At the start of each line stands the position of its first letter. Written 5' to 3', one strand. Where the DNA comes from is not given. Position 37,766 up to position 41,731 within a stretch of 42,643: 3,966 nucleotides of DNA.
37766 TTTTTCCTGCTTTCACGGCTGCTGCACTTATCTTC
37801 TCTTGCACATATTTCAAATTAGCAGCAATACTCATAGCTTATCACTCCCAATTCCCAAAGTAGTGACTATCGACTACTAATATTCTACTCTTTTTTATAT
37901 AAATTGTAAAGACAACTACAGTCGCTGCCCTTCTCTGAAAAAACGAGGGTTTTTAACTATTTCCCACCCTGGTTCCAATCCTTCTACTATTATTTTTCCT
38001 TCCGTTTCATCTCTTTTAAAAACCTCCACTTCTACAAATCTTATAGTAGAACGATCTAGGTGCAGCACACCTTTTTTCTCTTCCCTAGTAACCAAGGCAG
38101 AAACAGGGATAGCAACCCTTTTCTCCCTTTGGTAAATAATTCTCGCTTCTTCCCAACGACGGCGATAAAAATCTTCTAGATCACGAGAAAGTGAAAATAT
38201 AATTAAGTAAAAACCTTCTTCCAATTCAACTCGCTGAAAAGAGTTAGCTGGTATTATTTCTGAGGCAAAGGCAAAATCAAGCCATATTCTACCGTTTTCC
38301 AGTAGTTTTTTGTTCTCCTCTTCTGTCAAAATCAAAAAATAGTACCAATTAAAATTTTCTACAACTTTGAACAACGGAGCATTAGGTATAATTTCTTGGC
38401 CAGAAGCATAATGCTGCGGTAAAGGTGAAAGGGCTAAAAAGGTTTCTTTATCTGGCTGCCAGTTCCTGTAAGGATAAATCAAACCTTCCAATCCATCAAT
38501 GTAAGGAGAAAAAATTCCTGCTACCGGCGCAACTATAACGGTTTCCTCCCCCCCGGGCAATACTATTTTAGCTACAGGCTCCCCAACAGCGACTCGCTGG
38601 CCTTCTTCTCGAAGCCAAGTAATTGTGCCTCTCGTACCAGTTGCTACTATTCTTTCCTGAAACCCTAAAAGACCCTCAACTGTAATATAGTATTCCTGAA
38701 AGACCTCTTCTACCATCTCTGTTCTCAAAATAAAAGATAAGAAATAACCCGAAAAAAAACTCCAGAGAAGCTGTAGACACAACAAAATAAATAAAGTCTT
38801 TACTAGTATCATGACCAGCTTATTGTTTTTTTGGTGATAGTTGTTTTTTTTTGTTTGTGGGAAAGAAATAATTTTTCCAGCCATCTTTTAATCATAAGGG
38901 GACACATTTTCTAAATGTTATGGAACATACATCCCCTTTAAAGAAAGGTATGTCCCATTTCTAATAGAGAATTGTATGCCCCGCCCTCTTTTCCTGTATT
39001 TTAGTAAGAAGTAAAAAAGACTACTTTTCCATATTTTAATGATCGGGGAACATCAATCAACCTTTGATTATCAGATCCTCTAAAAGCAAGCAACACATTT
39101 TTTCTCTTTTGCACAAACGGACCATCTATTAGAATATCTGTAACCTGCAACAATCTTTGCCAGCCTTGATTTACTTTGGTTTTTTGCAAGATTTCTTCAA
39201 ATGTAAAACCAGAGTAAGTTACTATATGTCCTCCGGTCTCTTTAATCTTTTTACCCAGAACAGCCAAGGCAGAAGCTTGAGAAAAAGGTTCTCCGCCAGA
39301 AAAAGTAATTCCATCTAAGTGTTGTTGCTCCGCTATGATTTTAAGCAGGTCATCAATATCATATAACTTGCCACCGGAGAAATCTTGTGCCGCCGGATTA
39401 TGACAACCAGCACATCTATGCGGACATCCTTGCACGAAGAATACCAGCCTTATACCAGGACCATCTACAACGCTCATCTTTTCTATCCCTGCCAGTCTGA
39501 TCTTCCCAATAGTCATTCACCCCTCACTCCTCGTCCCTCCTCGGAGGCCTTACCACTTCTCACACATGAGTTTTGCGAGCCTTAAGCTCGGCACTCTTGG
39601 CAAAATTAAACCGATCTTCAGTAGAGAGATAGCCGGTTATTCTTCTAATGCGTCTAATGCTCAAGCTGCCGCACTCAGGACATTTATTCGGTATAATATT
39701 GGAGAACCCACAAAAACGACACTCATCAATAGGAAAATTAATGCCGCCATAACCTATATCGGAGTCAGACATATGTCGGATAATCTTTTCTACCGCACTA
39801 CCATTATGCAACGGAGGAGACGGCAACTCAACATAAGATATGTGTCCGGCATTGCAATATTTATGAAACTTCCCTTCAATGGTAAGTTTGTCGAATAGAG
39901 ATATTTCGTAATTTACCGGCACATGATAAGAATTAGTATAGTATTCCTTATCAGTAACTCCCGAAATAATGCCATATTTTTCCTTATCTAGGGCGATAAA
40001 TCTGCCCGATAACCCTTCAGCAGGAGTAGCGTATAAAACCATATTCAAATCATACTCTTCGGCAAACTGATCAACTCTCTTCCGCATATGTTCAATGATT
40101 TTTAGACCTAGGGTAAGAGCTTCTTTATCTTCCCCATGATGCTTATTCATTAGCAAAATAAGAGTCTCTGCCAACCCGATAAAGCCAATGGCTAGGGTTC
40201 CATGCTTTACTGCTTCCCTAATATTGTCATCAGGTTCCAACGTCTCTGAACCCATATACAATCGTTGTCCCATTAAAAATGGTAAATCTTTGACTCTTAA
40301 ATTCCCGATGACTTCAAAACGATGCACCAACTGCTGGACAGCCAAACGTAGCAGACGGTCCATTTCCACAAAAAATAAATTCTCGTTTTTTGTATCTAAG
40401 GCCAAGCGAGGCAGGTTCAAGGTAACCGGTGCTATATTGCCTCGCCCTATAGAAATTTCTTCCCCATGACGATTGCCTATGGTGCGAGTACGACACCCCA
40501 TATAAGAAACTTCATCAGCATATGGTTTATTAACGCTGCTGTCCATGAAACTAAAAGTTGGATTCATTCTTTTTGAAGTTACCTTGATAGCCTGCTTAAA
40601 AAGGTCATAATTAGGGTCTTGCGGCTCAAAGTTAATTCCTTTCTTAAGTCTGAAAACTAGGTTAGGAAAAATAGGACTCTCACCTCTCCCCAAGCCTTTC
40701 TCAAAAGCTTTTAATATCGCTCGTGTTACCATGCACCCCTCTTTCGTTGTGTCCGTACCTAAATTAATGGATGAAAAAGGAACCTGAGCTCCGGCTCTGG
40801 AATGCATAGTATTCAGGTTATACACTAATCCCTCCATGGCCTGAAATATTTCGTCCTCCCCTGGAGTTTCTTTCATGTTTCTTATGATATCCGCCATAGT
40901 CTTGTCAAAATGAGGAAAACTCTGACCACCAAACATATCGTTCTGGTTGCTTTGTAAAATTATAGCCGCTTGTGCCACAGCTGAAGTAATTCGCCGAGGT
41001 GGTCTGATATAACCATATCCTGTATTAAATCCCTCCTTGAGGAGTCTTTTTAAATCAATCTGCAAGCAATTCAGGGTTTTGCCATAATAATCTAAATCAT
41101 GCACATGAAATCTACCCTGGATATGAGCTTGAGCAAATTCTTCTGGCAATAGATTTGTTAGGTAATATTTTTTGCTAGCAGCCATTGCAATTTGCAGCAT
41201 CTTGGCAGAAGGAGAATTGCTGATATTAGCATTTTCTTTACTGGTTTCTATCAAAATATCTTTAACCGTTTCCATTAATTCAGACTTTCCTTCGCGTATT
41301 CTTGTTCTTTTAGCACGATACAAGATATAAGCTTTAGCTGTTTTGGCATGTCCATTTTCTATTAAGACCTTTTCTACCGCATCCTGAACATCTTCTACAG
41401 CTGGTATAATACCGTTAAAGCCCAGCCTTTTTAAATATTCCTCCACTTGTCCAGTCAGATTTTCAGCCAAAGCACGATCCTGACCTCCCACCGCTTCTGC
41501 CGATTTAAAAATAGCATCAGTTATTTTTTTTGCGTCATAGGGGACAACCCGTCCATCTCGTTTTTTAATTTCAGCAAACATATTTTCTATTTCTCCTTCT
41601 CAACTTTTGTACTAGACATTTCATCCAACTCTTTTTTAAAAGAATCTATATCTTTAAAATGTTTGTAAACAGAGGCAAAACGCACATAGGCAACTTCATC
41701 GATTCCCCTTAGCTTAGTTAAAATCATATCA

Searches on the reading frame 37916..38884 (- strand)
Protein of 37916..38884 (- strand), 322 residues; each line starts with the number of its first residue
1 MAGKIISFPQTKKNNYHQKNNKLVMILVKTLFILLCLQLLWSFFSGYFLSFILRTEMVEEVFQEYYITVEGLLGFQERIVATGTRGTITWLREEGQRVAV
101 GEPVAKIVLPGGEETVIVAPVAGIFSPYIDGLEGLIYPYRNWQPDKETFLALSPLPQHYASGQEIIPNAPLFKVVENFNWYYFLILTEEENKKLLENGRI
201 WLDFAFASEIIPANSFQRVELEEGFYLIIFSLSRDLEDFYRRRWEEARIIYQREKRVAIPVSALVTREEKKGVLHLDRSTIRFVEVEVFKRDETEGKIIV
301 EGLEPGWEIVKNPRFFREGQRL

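Call 91: search_protein_families(library=pfam, proteins=[window:37916-38884:-], max_evalue=0.00001)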
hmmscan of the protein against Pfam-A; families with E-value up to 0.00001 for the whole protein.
window:37916-38884:- (322 aa): 1 family
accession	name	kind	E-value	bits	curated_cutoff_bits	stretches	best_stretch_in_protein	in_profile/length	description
PF12700.13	HlyD_2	-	1.6e-23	83.6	25.1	1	114-293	202-379/416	HlyD family secretion protein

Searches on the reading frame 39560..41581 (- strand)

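Call 91: search_protein_families(library=pfam, proteins=[window:39560-41581:-], max_evalue=0.00001)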
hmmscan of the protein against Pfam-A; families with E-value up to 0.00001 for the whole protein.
window:39560-41581:- (673 aa): 3 families
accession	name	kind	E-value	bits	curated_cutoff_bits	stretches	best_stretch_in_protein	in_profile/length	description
PF13597.11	NRDD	-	1.5e-191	638.3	26.2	1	116-672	1-562/562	Anaerobic ribonucleoside-triphosphate reductase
PF03477.21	ATP-cone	-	2.3e-22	79.7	25.8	1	5-93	3-87/88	ATP cone domain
PF11230.13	YjjI-like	-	1.5e-07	30.6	23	1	272-602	139-421/485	Glycyl radical enzyme YjjI-like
